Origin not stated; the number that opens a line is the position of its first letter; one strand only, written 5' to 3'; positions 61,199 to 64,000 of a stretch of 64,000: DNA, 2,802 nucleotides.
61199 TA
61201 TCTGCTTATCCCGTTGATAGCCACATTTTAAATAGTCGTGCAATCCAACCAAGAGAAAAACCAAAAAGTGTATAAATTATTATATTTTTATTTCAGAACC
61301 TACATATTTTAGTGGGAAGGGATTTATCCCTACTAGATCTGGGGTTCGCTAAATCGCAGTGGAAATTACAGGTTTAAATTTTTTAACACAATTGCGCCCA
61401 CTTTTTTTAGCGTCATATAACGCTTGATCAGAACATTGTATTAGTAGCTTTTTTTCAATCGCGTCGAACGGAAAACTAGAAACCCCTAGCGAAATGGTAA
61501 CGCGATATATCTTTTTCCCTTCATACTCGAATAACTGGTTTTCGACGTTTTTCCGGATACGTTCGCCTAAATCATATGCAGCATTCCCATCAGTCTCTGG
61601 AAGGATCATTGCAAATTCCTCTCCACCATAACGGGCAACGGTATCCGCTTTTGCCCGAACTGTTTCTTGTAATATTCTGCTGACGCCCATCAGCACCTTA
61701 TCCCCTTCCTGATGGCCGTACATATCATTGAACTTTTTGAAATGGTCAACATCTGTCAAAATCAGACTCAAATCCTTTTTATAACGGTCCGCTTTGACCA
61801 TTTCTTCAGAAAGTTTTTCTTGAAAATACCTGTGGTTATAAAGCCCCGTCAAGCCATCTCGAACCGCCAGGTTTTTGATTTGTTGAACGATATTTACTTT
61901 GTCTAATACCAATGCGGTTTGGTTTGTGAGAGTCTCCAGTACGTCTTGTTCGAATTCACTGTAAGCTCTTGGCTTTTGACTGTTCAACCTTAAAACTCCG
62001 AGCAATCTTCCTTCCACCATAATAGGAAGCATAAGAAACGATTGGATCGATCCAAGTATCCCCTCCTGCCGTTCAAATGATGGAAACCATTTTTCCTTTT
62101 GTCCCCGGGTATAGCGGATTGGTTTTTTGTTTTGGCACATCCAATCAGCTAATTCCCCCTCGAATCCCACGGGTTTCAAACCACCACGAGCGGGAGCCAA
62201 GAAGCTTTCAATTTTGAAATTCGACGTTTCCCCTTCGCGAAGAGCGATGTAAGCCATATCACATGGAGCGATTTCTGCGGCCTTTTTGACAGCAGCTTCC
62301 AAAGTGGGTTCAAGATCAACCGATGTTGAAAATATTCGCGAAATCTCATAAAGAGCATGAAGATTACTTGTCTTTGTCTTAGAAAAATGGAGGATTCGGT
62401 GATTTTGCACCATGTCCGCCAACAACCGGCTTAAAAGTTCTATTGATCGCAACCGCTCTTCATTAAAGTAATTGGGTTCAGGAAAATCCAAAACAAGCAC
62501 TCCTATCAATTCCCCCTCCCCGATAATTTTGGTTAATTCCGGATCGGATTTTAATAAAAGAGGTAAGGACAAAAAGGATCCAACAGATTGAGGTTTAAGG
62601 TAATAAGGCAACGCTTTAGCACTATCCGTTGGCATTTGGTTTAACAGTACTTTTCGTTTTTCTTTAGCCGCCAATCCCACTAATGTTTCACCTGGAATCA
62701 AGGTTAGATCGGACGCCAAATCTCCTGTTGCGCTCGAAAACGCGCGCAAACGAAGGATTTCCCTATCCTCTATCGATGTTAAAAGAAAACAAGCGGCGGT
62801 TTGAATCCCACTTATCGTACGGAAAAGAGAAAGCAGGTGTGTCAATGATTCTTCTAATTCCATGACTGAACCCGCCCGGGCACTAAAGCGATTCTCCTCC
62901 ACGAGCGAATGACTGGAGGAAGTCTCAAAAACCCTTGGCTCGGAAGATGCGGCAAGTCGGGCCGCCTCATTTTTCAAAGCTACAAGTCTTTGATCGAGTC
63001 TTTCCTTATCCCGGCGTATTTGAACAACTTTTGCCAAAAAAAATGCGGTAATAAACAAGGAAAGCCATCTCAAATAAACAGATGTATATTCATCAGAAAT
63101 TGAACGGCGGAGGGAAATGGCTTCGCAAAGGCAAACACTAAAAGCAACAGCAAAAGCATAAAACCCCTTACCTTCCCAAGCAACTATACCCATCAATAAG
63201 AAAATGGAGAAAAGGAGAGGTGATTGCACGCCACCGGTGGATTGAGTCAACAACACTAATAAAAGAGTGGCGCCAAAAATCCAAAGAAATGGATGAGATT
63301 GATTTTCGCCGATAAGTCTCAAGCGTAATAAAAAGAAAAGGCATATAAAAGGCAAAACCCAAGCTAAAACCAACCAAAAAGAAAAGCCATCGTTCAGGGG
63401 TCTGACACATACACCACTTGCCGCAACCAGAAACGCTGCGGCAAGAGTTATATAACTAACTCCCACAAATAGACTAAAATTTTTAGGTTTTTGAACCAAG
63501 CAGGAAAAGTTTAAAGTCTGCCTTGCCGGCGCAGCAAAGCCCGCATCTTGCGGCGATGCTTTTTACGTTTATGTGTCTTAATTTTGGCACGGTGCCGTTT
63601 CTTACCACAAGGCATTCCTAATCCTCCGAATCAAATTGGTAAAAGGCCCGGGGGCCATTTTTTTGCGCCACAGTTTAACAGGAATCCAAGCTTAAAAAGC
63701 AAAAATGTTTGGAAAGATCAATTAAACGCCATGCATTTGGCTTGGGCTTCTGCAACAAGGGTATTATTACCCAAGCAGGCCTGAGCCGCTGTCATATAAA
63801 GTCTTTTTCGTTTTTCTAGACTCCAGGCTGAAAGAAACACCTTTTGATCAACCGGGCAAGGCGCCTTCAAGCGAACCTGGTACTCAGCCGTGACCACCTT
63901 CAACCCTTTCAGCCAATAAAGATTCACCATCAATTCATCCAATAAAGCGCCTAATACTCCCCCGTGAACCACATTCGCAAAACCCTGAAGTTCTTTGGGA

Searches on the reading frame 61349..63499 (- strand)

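Call 22: search_protein_families(library=pfam, proteins=[window:61349-63499:-])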
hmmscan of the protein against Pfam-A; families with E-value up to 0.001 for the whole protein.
window:61349-63499:- (716 aa): 4 families
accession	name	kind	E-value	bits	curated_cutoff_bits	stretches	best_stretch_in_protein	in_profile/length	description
PF00990.26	GGDEF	-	1.8e-47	161.6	23.8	1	545-703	1-160/161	Diguanylate cyclase, GGDEF domain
PF13185.12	GAF_2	-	2.2e-27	96.3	28.6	2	395-533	3-136/136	GAF domain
PF01590.32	GAF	-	1.8e-18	67.8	22.4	2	395-531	1-132/133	GAF domain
PF13492.12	GAF_3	-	1e-12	49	27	1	396-533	2-128/129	GAF domain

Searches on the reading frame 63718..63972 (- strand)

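Call 22: search_protein_families(library=pfam, proteins=[window:63718-63972:-])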
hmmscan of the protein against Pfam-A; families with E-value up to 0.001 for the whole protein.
window:63718-63972:- (84 aa): 1 family
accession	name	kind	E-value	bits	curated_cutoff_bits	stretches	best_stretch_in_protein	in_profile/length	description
PF03061.28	4HBT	-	0.0002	22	20.6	1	2-63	4-68/79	Thioesterase superfamily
